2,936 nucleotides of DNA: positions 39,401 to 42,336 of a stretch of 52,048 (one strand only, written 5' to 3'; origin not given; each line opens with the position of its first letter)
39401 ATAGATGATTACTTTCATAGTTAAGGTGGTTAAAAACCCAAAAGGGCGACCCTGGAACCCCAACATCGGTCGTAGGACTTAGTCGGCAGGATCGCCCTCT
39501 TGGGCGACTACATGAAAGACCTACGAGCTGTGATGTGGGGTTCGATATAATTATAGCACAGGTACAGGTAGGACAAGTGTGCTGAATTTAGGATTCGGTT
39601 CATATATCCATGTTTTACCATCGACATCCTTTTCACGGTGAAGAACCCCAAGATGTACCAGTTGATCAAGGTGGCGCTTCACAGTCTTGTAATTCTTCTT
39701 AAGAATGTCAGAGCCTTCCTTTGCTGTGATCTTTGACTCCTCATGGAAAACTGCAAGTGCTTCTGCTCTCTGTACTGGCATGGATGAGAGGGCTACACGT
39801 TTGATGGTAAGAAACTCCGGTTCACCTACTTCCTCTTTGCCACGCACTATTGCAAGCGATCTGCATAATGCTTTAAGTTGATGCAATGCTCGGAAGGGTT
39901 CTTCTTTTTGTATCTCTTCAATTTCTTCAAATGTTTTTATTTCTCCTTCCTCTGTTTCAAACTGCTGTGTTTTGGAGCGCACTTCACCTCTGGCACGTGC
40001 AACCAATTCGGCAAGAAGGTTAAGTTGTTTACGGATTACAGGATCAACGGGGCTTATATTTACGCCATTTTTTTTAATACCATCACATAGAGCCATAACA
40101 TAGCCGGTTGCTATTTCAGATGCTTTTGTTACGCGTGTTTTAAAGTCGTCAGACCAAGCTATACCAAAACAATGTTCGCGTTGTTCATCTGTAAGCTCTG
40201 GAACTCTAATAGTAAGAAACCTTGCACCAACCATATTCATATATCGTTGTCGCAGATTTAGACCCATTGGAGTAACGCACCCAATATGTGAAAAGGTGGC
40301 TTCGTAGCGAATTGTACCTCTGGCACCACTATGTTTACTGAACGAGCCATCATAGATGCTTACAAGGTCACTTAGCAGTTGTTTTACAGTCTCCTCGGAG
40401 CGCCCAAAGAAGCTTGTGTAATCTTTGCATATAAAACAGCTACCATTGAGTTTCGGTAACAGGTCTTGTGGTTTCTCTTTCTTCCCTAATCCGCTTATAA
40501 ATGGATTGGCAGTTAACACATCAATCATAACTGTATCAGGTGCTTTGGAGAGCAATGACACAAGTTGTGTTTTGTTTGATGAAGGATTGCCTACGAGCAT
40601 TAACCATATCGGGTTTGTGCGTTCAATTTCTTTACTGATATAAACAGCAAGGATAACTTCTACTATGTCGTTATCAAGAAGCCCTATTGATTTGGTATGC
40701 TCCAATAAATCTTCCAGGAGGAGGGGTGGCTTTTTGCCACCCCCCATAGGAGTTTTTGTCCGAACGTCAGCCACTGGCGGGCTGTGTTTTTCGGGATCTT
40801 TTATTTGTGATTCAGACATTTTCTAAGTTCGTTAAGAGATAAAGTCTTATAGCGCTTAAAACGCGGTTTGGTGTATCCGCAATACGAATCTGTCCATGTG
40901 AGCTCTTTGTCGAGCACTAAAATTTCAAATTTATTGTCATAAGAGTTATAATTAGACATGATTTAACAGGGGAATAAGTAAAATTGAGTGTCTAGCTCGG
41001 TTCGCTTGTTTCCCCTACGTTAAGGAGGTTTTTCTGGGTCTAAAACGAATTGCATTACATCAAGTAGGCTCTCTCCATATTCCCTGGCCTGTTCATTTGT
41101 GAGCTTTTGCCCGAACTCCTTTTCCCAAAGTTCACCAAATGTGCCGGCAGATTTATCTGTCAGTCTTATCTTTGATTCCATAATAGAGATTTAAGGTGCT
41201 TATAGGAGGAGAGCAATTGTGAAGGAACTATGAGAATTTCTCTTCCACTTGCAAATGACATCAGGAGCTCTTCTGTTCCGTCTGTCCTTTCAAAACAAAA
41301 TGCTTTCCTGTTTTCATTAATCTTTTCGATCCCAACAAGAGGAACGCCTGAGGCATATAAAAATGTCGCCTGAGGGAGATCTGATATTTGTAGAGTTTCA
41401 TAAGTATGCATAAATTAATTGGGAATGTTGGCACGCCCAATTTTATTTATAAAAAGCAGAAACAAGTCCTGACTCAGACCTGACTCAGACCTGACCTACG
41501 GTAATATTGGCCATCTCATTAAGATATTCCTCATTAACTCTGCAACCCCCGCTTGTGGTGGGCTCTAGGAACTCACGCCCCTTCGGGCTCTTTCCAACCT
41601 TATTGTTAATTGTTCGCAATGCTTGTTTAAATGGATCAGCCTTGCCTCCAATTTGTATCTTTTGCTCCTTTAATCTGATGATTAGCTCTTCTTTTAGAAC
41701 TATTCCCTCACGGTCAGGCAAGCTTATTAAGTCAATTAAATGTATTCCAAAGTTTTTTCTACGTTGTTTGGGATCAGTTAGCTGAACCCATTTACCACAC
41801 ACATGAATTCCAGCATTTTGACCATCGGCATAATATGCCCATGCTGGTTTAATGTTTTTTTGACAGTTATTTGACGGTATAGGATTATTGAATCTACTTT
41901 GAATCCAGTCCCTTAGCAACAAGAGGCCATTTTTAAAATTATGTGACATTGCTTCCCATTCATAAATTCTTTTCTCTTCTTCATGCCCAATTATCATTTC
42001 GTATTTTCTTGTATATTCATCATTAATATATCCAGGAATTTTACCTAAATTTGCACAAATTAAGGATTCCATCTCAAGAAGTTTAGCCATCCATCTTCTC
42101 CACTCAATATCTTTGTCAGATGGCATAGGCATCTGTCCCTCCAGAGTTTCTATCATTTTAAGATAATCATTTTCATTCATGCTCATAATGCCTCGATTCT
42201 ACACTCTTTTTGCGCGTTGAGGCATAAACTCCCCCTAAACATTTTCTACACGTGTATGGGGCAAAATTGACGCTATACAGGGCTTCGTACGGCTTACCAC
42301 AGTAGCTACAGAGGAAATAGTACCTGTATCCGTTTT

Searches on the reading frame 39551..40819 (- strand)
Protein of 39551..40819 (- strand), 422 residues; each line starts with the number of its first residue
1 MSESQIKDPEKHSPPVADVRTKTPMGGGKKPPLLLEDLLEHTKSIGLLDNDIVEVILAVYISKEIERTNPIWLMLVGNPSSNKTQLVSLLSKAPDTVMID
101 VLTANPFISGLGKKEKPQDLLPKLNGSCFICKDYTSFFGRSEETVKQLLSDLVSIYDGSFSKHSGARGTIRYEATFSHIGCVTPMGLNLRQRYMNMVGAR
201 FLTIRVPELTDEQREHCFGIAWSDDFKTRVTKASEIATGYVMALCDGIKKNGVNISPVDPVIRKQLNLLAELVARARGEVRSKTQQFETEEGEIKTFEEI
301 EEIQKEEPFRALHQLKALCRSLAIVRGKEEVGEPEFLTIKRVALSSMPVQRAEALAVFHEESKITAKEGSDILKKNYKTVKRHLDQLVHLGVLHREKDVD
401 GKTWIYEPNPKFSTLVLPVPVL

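Call 9: search_protein_families(library=pfam, proteins=[window:39551-40819:-], max_evalue=0.01)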
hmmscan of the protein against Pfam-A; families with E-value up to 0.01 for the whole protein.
window:39551-40819:- (422 aa): 2 families
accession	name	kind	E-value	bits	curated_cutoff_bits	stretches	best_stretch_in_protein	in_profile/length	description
PF25212.1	HVO_A0114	-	0.0011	19.1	27.6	1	350-400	23-73/84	HVO_A0114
PF03965.22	Penicillinase_R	-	0.0089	16.8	22.6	0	353-409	7-65/115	Penicillinase repressor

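Call 31: find_related_loci(query=window:39551-40819:-, collection=viral_contigs, flank=10000)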
Query window:39551-40819:- (422 aa) in viral_contigs; peptide patterns used: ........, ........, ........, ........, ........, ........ (x = any residue, [..] = any of these).
5 stretches matched a pattern, but none encodes a relative of the query by tblastn (E <= 1e-3).
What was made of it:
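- Tried and rejected: Viral-contig search with the 422-aa protein: no relatives (call 31).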

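Call 32: find_related_loci(query=window:39551-40819:-, collection=metagenome_contigs, flank=10000)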
Query window:39551-40819:- (422 aa) in metagenome_contigs; peptide patterns used: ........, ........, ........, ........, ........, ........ (x = any residue, [..] = any of these).
65 stretches matched a pattern; 7 encode a relative of the query (tblastn E <= 1e-3); 7 distinct loci.
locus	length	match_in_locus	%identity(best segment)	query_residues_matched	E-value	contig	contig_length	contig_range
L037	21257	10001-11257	79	1-418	0e+0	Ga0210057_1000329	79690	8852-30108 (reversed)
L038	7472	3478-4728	78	1-422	0e+0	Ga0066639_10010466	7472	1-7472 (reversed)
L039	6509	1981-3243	76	1-422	0e+0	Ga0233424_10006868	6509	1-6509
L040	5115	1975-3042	41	48-401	2e-87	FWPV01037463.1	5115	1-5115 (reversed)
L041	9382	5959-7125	38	21-415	2e-82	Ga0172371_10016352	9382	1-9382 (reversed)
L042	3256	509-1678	38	21-416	3e-81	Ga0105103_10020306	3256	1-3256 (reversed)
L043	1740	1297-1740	80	1-147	2e-76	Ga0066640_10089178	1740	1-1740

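Call 46: search_protein_families(library=phrogs, proteins=[window:39551-40819:-], max_evalue=0.01)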
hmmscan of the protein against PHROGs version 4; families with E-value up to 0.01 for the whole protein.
window:39551-40819:- (422 aa): 0 families

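Call 47: search_solved_structures(query=window:39551-40819:-, max_evalue=1)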
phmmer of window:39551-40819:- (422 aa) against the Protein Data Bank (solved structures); distinct sequences matched with E-value up to 1: 2.
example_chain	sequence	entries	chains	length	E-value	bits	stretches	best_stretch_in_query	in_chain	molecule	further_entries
2d1h_A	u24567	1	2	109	0.39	13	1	355-402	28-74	109aa long hypothetical transcriptional regulator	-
2kxe_A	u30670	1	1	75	0.95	11.7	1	70-120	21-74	DNA polymerase II small subunit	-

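Call 52: find_homologous_proteins(query=window:39551-40819:-, max_evalue=1e-10)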
Query window:39551-40819:- (422 aa): 109 proteins with E <= 1e-10 among 8000 candidates.
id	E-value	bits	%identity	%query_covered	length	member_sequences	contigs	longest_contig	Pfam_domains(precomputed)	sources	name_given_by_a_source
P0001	2.1e-279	944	100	100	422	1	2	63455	-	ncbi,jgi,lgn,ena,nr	ncbi:hypothetical protein KJ652_06040 [Patescibacteria group bacterium]|nr:hypothetical protein [Pat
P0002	2.6e-257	871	92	100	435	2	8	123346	-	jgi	-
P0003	6.0e-222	755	80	100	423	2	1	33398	-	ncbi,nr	ncbi:MAG: hypothetical protein QF755_04785 [Candidatus Peribacteraceae bacterium]|nr:hypothetical pr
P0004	1.3e-218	744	78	100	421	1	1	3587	-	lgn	-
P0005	1.2e-216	738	79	99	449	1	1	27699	-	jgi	-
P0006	3.6e-214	729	77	100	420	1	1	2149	-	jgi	jgi:hypothetical protein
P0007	4.6e-213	726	79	96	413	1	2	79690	-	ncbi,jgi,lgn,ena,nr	ncbi:hypothetical protein COU75_02700 [Candidatus Peregrinibacteria bacterium CG10_big_fil_rev_8_21_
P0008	1.4e-212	724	77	100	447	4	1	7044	-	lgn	-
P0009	7.5e-210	715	76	100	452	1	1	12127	-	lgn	-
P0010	3.9e-209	713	75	100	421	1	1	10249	-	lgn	-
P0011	1.0e-207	708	78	93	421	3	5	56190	-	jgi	jgi:hypothetical protein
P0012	1.4e-207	708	76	97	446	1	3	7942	-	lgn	-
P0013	3.2e-205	700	81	91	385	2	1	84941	-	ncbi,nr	ncbi:hypothetical protein AUJ46_01065 [Candidatus Peregrinibacteria bacterium CG1_02_54_53]|nr:MAG: 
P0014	1.7e-204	698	79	92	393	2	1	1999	PF25212.3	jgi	-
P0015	1.3e-197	675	72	100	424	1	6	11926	PF25212.3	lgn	-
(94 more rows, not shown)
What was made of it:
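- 39551..40819 (-): 422-aa replication-type protein with a C-terminal winged-helix-like region. Longer homologs carry Toprim or Prim-Pol primase domains at the N-terminus. Calls 9, 52.
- Its long homologs are primase fusions (call 52).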

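Call 53: find_encoding_contigs(protein=P0002, flank=10000, max_places=8)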
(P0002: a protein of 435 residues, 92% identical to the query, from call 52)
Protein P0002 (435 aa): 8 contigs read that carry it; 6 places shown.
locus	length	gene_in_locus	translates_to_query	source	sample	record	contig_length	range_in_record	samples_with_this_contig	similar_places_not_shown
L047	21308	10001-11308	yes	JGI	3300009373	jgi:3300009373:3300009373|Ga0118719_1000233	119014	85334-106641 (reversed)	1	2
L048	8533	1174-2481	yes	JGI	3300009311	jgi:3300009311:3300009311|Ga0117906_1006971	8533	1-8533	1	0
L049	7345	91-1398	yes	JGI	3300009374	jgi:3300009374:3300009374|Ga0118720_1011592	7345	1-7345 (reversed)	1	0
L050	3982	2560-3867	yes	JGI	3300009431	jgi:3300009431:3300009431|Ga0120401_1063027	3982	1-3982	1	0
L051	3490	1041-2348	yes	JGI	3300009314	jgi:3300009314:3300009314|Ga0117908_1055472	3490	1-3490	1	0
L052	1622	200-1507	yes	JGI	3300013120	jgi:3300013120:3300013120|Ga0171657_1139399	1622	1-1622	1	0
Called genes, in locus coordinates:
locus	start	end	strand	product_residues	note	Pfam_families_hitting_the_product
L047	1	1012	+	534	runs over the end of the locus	PF13231:PMT_2 (weak), PF13174:TPR_6 (faint), PF23914:TPR_CcmH_CycH (weak), PF00515:TPR_1 (weak), PF13424:TPR_12 (weak), PF13424:TPR_12, PF13432:TPR_16 (weak), PF13424:TPR_12 (weak), +8 more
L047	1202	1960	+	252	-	PF01978:TrmB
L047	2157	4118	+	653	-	-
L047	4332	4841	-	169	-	-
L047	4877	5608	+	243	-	-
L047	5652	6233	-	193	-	-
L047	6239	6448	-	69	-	-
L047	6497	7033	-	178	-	-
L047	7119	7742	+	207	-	-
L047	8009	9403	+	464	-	-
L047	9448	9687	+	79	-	PF18903:DUF5659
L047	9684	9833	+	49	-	-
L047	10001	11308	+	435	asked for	-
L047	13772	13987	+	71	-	-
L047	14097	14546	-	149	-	PF07963:N_methyl (weak)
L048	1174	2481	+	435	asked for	-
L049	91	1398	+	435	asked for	-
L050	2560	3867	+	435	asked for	-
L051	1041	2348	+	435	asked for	-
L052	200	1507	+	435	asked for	-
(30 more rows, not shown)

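Call 67: find_encoding_contigs(protein=P0003, flank=10000, max_places=2)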
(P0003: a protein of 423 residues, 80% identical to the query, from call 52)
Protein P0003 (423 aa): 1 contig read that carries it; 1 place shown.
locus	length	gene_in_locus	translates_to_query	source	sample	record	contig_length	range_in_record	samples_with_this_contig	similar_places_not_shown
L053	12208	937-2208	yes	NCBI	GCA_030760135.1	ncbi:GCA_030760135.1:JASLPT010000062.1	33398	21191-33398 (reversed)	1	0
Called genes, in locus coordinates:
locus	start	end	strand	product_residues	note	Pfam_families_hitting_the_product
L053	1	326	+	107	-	?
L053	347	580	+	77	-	PF18903:DUF5659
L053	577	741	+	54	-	-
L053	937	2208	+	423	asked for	-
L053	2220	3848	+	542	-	PF00239:Resolvase, PF07508:Recombinase, PF13408:Zn_ribbon_recom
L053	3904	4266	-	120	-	PF02411:MerT (weak)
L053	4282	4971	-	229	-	PF00027:cNMP_binding, PF13545:HTH_Crp_2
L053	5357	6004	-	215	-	-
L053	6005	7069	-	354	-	PF21088:MS_channel_1st, PF00924:MS_channel_2nd, PF21082:MS_channel_3rd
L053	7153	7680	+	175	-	PF00293:NUDIX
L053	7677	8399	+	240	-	PF01255:Prenyltransf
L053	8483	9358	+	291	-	PF00288:GHMP_kinases_N (faint)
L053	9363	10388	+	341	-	PF22700:MVD-like_N, PF00288:GHMP_kinases_N (faint), PF18376:MDD_C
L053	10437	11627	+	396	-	PF00368:HMG-CoA_red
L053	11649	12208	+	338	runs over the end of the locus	PF08545:ACP_syn_III (weak), PF08541:ACP_syn_III_C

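Call 68: find_encoding_contigs(protein=P0011, flank=10000, max_places=2)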
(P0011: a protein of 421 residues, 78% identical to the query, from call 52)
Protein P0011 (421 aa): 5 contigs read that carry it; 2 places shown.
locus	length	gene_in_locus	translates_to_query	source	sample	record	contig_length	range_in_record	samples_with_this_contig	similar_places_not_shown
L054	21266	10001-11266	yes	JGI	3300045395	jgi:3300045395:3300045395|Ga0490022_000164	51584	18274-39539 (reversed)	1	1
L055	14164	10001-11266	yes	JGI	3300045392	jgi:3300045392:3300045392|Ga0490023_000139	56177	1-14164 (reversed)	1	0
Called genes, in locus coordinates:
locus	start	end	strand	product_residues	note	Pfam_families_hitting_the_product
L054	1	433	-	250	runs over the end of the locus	PF00106:adh_short, PF01370:Epimerase, PF08659:KR, PF16363:GDP_Man_Dehyd (faint), PF23441:SDR, PF13460:NAD_binding_10, PF13561:adh_short_C2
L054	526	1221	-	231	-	PF00872:Transposase_mut, PF10551:MULE (weak)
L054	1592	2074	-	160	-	-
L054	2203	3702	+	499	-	PF00395:SLH, PF10646:Germane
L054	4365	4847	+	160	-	-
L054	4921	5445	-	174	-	PF10688:Imp-YgjV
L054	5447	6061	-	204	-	PF13673:Acetyltransf_10, PF00583:Acetyltransf_1, PF13527:Acetyltransf_9 (faint), PF13508:Acetyltransf_7, PF08445:FR47 (weak)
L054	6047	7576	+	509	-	-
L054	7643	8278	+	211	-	-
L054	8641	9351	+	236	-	-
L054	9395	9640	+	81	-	PF18903:DUF5659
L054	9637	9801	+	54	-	-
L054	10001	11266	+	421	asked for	-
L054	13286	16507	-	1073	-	PF17757:UvrB_inter, PF02559:CarD_TRCF_RID, PF00270:DEAD, PF04851:ResIII, PF00271:Helicase_C, PF03461:TRCF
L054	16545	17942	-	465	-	PF00712:DNA_pol3_beta, PF02767:DNA_pol3_beta_2, PF02768:DNA_pol3_beta_3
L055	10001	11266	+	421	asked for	-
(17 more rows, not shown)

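Call 69: find_encoding_contigs(protein=P0013, flank=10000, max_places=2)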
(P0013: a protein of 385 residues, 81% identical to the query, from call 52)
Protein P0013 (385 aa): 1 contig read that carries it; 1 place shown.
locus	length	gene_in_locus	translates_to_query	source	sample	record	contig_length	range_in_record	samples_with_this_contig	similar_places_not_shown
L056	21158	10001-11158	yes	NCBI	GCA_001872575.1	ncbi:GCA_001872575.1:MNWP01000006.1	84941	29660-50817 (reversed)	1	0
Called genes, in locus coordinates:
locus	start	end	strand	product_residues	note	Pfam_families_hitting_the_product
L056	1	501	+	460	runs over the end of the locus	-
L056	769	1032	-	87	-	PF01541:GIY-YIG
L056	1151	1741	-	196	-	PF18728:HEPN_AbiV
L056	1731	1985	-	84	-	-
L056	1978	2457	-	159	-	-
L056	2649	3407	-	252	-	PF14022:DUF4238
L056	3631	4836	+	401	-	PF00395:SLH (faint)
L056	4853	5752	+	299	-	-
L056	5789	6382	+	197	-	-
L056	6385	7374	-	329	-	PF00565:SNase, PF27542:ArfC (weak)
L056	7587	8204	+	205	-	-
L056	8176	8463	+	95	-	-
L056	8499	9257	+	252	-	-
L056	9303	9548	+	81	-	PF18903:DUF5659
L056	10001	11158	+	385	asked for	-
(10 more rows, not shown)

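Call 70: find_encoding_contigs(protein=P0005, flank=10000, max_places=2)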
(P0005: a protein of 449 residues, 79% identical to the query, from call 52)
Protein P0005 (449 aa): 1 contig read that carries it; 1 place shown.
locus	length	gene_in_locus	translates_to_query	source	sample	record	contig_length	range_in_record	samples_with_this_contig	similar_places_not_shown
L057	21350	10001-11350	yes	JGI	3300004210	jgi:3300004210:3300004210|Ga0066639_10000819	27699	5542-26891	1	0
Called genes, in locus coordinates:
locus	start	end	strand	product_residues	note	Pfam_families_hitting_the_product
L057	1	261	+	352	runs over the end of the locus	PF21088:MS_channel_1st, PF00924:MS_channel_2nd, PF21082:MS_channel_3rd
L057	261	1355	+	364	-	PF13200:DUF4015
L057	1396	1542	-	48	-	-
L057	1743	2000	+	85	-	PF00313:CSD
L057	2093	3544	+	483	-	PF03193:RsgA_GTPase (faint), PF00005:ABC_tran, PF02463:SMC_N (faint), PF13401:AAA_22 (faint), PF13476:AAA_23 (faint), PF13555:AAA_29 (faint), PF20720:nSTAND3 (faint), PF00005:ABC_tran, +1 more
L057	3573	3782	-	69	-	-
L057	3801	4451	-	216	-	PF04832:SOUL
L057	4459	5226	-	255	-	PF06966:DUF1295, PF02544:Steroid_dh, PF04191:PEMT (weak)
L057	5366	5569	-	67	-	-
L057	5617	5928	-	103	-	-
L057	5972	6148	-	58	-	PF01381:HTH_3 (weak), PF13443:HTH_26 (weak)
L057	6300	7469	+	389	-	PF00395:SLH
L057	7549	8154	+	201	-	-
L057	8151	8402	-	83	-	-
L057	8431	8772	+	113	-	-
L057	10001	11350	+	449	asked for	-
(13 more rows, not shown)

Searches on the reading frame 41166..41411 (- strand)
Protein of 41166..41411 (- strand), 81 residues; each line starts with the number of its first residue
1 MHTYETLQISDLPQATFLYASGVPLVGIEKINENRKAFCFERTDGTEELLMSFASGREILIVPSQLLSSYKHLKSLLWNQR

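Call 9: search_protein_families(library=pfam, proteins=[window:41166-41411:-], max_evalue=0.01)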
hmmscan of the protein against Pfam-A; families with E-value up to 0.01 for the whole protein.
window:41166-41411:- (81 aa): 1 family
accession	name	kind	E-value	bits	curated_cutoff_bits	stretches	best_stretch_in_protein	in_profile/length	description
PF18903.5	DUF5659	-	1.9e-07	31.3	23.6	1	7-75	4-71/75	Domain of unknown function (DUF5659)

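Call 46: search_protein_families(library=phrogs, proteins=[window:41166-41411:-], max_evalue=0.01)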
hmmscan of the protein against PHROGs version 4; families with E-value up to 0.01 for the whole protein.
window:41166-41411:- (81 aa): 0 families

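Call 80: search_solved_structures(query=window:41166-41411:-, max_evalue=10)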
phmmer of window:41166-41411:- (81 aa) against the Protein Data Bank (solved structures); distinct sequences matched with E-value up to 10: 2.
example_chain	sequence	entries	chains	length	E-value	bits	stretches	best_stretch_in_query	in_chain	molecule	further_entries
6p66_A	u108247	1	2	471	1.5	12.5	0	39-73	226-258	DNA repair protein RAD25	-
2fwr_A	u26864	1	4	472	1.5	12.5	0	39-73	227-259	DNA repair protein RAD25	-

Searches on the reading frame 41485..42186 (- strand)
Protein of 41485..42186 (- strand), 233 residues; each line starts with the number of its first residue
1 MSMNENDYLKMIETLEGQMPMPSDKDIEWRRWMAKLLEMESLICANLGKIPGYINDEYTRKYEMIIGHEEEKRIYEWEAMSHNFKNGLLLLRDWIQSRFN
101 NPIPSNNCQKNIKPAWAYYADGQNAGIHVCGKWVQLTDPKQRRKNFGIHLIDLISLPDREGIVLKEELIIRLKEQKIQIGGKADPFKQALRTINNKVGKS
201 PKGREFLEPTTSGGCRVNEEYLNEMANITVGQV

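Call 9: search_protein_families(library=pfam, proteins=[window:41485-42186:-], max_evalue=0.01)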
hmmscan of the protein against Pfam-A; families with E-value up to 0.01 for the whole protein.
window:41485-42186:- (233 aa): 0 families

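Call 46: search_protein_families(library=phrogs, proteins=[window:41485-42186:-], max_evalue=0.01)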
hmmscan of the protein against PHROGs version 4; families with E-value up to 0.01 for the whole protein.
window:41485-42186:- (233 aa): 0 families

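Call 79: search_solved_structures(query=window:41485-42186:-, max_evalue=10)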
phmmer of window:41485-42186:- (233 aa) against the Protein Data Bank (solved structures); distinct sequences matched with E-value up to 10: 1.
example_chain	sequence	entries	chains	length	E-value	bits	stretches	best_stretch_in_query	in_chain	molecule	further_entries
4k80_A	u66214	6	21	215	1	12.1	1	50-197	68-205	Glycolipid transfer protein domain-containing protein 1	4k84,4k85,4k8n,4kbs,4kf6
